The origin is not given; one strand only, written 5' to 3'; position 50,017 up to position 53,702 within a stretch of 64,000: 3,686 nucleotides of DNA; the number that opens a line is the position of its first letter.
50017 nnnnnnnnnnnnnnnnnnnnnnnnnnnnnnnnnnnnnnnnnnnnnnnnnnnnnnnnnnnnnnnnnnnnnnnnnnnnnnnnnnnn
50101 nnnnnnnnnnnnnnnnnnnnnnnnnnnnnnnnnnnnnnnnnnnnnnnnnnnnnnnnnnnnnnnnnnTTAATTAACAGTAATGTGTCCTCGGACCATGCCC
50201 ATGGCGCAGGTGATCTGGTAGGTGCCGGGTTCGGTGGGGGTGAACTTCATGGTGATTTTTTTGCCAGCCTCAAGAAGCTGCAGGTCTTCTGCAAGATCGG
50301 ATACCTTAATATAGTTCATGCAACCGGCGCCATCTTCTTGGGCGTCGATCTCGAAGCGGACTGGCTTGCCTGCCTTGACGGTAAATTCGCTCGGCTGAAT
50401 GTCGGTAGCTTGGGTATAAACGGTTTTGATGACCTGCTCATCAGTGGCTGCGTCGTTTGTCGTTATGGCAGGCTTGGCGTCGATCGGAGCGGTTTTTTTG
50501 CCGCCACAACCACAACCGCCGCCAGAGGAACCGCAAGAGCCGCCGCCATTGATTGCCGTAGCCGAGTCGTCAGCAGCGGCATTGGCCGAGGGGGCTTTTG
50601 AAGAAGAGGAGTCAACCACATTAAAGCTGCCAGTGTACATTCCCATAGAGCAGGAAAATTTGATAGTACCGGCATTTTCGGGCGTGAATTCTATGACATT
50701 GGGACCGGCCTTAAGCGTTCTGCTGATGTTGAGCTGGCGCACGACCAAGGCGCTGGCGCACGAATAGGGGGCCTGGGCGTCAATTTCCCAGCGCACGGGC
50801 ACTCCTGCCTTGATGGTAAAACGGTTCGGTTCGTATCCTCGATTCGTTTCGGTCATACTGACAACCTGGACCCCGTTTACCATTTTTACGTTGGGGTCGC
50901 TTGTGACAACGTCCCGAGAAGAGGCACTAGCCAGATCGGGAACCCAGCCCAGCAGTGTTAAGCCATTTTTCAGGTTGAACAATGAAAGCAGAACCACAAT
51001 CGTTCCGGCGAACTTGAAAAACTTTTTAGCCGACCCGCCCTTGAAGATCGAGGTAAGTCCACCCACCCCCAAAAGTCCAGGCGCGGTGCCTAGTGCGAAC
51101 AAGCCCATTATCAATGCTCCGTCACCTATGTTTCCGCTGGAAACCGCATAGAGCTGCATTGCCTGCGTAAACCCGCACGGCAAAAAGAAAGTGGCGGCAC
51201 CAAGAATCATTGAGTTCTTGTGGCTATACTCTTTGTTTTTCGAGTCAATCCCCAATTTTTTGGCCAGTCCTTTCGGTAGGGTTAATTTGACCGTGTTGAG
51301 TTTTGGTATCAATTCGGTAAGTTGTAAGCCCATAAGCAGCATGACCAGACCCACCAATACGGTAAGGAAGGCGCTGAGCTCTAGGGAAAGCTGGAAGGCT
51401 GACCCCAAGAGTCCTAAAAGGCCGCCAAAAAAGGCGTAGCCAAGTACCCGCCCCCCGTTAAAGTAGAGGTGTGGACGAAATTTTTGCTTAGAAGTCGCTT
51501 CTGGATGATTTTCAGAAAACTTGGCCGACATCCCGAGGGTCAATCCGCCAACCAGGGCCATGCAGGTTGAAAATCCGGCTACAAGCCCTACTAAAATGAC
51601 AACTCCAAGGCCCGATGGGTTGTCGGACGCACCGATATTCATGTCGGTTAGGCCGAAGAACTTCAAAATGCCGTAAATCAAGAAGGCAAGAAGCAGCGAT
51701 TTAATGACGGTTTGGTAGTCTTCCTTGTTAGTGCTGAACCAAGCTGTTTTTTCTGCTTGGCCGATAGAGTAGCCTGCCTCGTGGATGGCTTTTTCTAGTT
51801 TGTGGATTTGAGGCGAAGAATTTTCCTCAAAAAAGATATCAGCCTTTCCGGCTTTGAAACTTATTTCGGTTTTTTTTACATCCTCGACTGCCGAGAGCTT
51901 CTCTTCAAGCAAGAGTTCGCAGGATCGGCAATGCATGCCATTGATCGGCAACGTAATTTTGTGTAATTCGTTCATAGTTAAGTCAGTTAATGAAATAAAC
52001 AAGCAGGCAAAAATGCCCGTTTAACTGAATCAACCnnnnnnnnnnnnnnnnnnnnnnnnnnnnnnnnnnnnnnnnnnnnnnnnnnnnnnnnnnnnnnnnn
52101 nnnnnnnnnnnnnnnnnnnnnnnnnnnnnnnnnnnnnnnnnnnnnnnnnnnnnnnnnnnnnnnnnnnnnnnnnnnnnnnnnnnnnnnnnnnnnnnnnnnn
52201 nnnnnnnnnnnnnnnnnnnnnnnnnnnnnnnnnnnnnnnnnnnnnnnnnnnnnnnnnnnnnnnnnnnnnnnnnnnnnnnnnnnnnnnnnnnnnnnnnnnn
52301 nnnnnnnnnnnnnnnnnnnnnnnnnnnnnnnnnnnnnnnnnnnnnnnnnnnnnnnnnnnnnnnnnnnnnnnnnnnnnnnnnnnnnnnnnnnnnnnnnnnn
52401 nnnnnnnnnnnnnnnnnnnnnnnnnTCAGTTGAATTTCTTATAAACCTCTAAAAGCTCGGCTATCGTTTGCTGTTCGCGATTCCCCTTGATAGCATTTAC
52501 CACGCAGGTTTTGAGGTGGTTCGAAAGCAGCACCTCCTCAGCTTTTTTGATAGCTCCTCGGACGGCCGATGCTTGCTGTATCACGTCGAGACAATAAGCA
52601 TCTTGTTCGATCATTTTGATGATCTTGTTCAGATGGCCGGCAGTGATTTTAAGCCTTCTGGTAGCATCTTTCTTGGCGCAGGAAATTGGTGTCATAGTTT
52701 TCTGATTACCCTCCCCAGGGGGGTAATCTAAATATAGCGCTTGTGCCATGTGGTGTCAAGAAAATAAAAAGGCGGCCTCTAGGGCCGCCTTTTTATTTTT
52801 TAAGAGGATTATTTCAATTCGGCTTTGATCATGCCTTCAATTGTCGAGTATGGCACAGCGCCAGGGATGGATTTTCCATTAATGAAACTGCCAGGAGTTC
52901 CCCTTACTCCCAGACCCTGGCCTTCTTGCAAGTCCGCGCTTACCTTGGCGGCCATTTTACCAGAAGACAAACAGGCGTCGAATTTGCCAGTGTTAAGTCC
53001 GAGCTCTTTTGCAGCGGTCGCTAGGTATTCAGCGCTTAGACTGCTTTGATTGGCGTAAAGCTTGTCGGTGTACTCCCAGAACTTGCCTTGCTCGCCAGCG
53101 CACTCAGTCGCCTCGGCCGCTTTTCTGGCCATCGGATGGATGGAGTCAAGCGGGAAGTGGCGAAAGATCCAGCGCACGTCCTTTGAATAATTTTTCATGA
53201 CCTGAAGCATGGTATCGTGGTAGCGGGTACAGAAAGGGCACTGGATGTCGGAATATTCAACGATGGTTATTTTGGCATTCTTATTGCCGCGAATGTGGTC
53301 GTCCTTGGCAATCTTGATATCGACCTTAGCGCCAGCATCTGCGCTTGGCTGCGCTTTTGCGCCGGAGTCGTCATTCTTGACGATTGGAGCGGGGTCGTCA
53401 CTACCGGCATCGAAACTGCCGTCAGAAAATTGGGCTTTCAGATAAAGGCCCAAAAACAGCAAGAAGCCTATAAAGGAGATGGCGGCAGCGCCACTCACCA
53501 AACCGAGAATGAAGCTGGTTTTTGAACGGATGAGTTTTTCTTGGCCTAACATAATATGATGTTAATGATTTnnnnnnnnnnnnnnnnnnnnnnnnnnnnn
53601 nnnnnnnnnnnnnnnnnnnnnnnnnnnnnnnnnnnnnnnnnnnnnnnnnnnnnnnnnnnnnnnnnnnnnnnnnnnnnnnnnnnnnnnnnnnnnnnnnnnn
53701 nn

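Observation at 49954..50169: Hidden HMA/CopZ-like domain with no canonical start, in frame three codons behind the TAA of the upstream gene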

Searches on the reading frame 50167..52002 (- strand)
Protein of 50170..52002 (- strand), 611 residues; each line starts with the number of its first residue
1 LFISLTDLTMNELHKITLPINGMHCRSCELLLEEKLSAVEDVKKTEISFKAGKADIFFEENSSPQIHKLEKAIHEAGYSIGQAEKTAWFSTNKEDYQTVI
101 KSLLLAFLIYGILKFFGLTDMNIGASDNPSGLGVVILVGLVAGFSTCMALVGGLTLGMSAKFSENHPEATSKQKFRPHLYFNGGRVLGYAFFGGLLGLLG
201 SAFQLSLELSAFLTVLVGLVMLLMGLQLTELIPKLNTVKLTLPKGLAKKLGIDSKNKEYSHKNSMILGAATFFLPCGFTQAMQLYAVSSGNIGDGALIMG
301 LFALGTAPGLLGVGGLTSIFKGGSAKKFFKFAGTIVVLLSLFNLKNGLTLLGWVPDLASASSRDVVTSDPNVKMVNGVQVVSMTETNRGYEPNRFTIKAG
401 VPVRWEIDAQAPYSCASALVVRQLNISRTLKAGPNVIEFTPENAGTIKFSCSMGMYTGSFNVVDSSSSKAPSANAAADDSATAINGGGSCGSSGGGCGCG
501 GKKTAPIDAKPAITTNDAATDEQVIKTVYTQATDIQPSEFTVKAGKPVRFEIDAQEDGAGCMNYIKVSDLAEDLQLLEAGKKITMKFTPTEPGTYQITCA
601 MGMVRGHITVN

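Call 9: search_protein_families(library=pfam, proteins=[window:50170-52002:-], max_evalue=0.01)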
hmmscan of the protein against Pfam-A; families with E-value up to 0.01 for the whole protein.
window:50170-52002:- (611 aa): 5 families
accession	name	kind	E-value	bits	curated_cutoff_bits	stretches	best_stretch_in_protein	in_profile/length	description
PF13386.12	DsbD_2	-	4.7e-33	115.2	24.9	1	135-341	2-198/199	Cytochrome C biogenesis protein transmembrane region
PF13473.12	Cupredoxin_1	-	2.3e-25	89.1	27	2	514-610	12-104/104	Cupredoxin-like domain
PF00403.32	HMA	-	2.6e-10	41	24.8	1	17-78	1-61/62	Heavy-metal-associated domain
PF02683.22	DsbD_TM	-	0.00022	21.1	27.1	1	133-314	6-182/219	Cytochrome C biogenesis protein transmembrane domain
PF00630.25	Filamin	-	0.00026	22.2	26.9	1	534-600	13-81/93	Filamin/ABP280 repeat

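Call 10: search_protein_families(library=ncbifam, proteins=[window:50170-52002:-], max_evalue=0.01)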
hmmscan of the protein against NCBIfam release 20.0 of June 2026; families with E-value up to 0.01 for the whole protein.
window:50170-52002:- (611 aa): 16 families
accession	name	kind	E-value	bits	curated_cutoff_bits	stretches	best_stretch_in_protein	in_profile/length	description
NF033556.1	MerTP_fusion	equivalog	3.5e-10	39.8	180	1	10-80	116-185/186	mercuric transport protein MerTP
NF041115.1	UxxU_metal_bind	equivalog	1.6e-09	37.8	95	1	14-62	4-52/74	metal-binding (seleno)protein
NF033795.1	chaper_CopZ_Bs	exception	2.3e-08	34.1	91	1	16-80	2-65/66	copper chaperone CopZ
TIGR02052.1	MerP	equivalog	5e-08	33.3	92.55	1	14-79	23-87/92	mercury resistance system periplasmic binding protein MerP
NF033794.2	chaper_CopZ_Eh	exception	5.3e-08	32.9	95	1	15-79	1-64/68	copper chaperone CopZ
TIGR00003.1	TIGR00003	subfamily_domain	2.2e-07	31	62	1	15-80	1-65/66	copper ion binding protein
NF010311.1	PRK13748.1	subfamily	5e-07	28.9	600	1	17-87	2-70/560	mercury(II) reductase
NF047957.1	CopZ_AFE_1862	equivalog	8.6e-07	29.3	85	1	16-79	1-60/62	CopZ family metallochaperone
NF008262.1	PRK11033.1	equivalog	1.3e-06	27.2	1005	1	12-109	39-133/731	zinc/cadmium/mercury/lead-transporting ATPase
NF033775.1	P_type_ZntA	exception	8e-05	21.1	1240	1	11-97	45-130/732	Zn(II)/Cd(II)/Pb(II) translocating P-type ATPase ZntA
TIGR03096.1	nitroso_cyanin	equivalog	9.5e-05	22.2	142.85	1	374-463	42-134/135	nitrosocyanin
NF045683.1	MerT_CopZ_Se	exception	0.00012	21.7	375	1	11-80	159-227/235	MerT/CopZ fusion-like heavy metal transport selenoprotein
NF040495.1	tranport_ArsG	equivalog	0.00068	19.1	200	1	171-307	41-174/225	aromatic aminobenezylarsenical efflux permease ArsG family transporter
NF041074.2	quin_ox_SoxA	equivalog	0.00078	19.3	110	0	341-404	21-88/154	proton pump complex quinol oxidase subunit SoxA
TIGR02656.1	cyanin_plasto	equivalog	0.0042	17.5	87.85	0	388-414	12-38/99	plastocyanin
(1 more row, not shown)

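Call 11: find_encoding_contigs(protein=window:50167-51975:-, flank=6000, max_places=8)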
Protein window:50167-51975:- (602 aa): 1 contig read that carries it; 1 place shown.
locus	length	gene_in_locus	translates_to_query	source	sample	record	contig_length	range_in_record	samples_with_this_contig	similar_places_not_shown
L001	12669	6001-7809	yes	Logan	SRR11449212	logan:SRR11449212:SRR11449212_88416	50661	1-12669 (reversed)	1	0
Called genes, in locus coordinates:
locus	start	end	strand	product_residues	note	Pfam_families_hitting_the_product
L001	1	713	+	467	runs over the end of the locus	PF01566:Nramp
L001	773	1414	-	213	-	PF09335:VTT_dom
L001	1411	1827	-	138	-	PF01863:YgjP-like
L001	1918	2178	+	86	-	-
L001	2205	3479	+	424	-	PF00188:CAP (weak)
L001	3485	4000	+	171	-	PF02353:CMAS (weak)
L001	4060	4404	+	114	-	-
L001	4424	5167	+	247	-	PF13098:Thioredoxin_2 (weak), PF13462:Thioredoxin_4, PF01323:DSBA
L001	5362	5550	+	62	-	PF02583:Trns_repr_metal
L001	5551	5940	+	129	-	-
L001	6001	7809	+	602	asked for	PF00403:HMA, PF13386:DsbD_2, PF13473:Cupredoxin_1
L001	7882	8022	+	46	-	-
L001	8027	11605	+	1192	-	PF00403:HMA, PF19803:DUF6286 (faint), PF00403:HMA, PF00122:E1-E2_ATPase, PF00702:Hydrolase, PF08282:Hydrolase_3 (faint)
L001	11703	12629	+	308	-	PF01087:GalP_UDP_transf, PF16285:DUF4931_N, PF01230:HIT (faint), PF02744:GalP_UDP_tr_C (weak), PF11969:DcpS_C (faint)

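Call 32: find_related_loci(query=A2, collection=genome_contigs, flank=3000)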
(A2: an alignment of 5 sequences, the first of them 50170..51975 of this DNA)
Query A2 (602 aa) in genome_contigs; peptide patterns used: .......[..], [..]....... (x = any residue, [..] = any of these).
119 stretches matched a pattern; 48 encode a relative of the query (tblastn E <= 1e-3); 48 distinct loci.
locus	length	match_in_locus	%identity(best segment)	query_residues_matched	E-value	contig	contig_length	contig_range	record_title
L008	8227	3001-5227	78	1-602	0e+0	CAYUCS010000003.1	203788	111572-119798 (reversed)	MAG TPA_asm: uncultured Gammaproteobacteria bacterium isolate binchicken_co269_189 genome assembly, contig: NODE_54_leng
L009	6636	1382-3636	67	1-601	0e+0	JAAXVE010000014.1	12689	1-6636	MAG: Candidatus Falkowbacteria bacterium isolate W4_Combined_metabat2_115 W4_Combined_metabat2_115_NODE_1374, whole geno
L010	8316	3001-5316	54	1-601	0e+0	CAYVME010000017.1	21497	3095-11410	MAG TPA_asm: uncultured Bdellovibrionales bacterium isolate SRP011637_co1_104 genome assembly, contig: NODE_689_length_2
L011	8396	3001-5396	53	3-601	0e+0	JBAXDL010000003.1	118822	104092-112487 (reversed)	MAG: bacterium isolate ELA218 MAG218_3, whole genome shotgun sequence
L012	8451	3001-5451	53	5-601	0e+0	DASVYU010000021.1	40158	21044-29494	MAG TPA_asm: Patescibacteria group bacterium isolate SMAG_U2610 k141_1530535, whole genome shotgun sequence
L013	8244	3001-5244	49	4-601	7e-175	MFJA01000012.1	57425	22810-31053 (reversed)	MAG: Candidatus Gottesmanbacteria bacterium RBG_16_37_8 RBG_16_scaffold_1257, whole genome shotgun sequence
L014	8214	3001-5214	48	1-602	4e-171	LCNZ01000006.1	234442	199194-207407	MAG: Candidatus Amesbacteria bacterium GW2011_GWB1_47_19 UX91_C0006, whole genome shotgun sequence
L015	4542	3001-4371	57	5-601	2e-169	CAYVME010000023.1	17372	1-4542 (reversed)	MAG TPA_asm: uncultured Bdellovibrionales bacterium isolate SRP011637_co1_104 genome assembly, contig: NODE_1021_length_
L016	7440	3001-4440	54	5-601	4e-165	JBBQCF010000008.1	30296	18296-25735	MAG: Candidatus Moraniibacteriota bacterium isolate Co_metawrap_1272 Cmw_1272_k141_23653310_length_30296_cov_15.0000, wh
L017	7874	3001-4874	54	3-602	1e-156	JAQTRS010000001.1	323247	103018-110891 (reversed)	MAG: Candidatus Moraniibacteriota bacterium isolate STB_169 NODE_63_length_323247_cov_5.600350_Sandtown_B, whole genome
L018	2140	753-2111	51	4-601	2e-162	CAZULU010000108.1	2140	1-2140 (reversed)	MAG TPA_asm: uncultured Pseudomonadales bacterium isolate SRP193661_co1_10 genome assembly, contig: NODE_58177_length_21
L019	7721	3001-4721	52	4-601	5e-145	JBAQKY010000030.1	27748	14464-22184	MAG: Microgenomates group bacterium isolate MFD12071_ilm_asm_bin3 k127_64179, whole genome shotgun sequence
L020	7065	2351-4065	52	6-601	8e-145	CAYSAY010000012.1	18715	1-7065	MAG TPA_asm: uncultured Gammaproteobacteria bacterium isolate ERP113451_co1_283 genome assembly, contig: NODE_3433_lengt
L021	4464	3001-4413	52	3-601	5e-145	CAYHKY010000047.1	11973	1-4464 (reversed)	MAG TPA_asm: uncultured Gammaproteobacteria bacterium isolate ERP119705_co13_644 genome assembly, contig: NODE_6762_leng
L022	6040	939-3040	54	4-601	0e+0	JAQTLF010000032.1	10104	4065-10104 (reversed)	MAG: Candidatus Moraniibacteriota bacterium isolate STA_10 NODE_13723_length_10104_cov_7.100231_Sandtown_A, whole genome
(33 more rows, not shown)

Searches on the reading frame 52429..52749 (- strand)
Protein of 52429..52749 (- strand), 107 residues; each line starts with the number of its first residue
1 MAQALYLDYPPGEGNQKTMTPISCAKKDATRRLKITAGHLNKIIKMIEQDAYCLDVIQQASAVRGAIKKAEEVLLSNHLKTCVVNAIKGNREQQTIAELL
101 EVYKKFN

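Call 9: search_protein_families(library=pfam, proteins=[window:52429-52749:-], max_evalue=0.01)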
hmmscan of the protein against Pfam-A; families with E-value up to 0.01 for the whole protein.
window:52429-52749:- (107 aa): 1 family
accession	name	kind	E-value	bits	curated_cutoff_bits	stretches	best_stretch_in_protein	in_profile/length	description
PF02583.22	Trns_repr_metal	-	1.7e-23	83.3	22.8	1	26-105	2-78/78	Metal-sensitive transcriptional repressor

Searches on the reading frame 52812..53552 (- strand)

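Call 9: search_protein_families(library=pfam, proteins=[window:52812-53552:-], max_evalue=0.01)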
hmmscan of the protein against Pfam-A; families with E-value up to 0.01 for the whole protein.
window:52812-53552:- (247 aa): 4 families
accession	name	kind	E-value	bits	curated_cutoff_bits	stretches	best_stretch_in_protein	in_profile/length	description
PF13462.12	Thioredoxin_4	-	3.8e-30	105.7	23.2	1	83-243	3-164/165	Thioredoxin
PF01323.26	DSBA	-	5.3e-20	72.4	25.6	1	96-242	1-190/191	DSBA-like thioredoxin domain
PF13098.12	Thioredoxin_2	-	3e-07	31.2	27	1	91-239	3-101/104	Thioredoxin-like domain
PF18400.7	Thioredoxin_12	-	5.4e-05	23.6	26.1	1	73-135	122-184/190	Thioredoxin-like domain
